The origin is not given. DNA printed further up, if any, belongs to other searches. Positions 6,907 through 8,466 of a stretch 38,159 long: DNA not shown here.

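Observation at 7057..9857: SAM methyltransferase plus AsnB-like amidoligase lacking the glutaminase nucleophile, appended to a corrinoid demethylation locus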

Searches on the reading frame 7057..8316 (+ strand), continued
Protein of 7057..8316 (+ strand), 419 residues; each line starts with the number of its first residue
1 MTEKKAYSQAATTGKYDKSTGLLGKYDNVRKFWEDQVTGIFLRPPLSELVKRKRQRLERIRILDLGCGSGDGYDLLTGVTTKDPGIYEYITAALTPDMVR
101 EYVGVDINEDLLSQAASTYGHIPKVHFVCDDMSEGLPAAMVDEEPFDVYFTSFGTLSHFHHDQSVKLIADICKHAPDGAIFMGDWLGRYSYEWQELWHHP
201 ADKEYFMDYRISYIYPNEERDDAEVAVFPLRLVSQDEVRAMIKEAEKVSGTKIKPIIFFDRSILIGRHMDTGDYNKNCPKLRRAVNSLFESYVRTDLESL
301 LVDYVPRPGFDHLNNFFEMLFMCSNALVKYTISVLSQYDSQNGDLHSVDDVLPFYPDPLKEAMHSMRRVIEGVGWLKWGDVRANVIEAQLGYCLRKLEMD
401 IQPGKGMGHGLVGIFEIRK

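Call 83: search_solved_structures(query=L036:12667-13671:+, max_evalue=0.00001, show_alignments=0)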
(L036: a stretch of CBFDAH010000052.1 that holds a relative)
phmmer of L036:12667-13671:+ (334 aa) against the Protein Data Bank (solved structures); distinct sequences matched with E-value up to 0.00001: 29.
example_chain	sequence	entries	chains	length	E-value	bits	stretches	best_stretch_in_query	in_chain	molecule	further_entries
1sw1_A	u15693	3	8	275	1.3e-42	149.2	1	58-332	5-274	osmoprotection protein (proX)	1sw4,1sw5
1sw2_A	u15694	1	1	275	1.7e-42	148.8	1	58-332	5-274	osmoprotection protein (proX)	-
6uru_A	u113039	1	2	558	2.7e-42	148.2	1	133-332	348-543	iAChSnFR precursor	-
4wep_A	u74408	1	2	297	8e-42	146.6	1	63-331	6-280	Putative osmoprotectant uptake system substrate-binding protein OsmF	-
3mam_A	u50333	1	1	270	6.7e-41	143.6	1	60-332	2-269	Osmoprotection protein (ProX)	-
7s7w_A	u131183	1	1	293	1.8e-40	142.2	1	59-332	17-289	iNicSnFR 3.0 Fluorescent Nicotine Sensor precursor binding protein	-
4z7e_A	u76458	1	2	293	2.8e-40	141.6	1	57-332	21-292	Lmo1422 protein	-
6efr_A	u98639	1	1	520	3.5e-40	141.3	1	133-332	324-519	iNicSnFR 1.0, a genetically encoded nicotine biosensor,Green fluorescent protein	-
3ppn_A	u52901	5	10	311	3.6e-40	141.2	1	37-327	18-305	Glycine betaine/carnitine/choline-binding protein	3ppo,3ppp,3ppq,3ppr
9o5f_A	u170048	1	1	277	5.1e-40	140.7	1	58-334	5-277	Ergothioneine transporter EgtUC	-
9egj_A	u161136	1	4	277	5.2e-40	140.7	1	58-334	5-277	Ergothioneine transporter EgtUC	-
9egh_A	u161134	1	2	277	5.2e-40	140.7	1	58-334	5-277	Ergothioneine transporter EgtUC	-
9egi_A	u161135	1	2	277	7.2e-40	140.2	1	58-334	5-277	Ergothioneine transporter EgtUC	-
7txl_A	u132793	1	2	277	7.3e-40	140.2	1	58-334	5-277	Choline transporter (Glycine betaine transport system permease protein)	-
8dp6_A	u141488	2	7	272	1.8e-39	138.9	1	57-331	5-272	Osmoprotection protein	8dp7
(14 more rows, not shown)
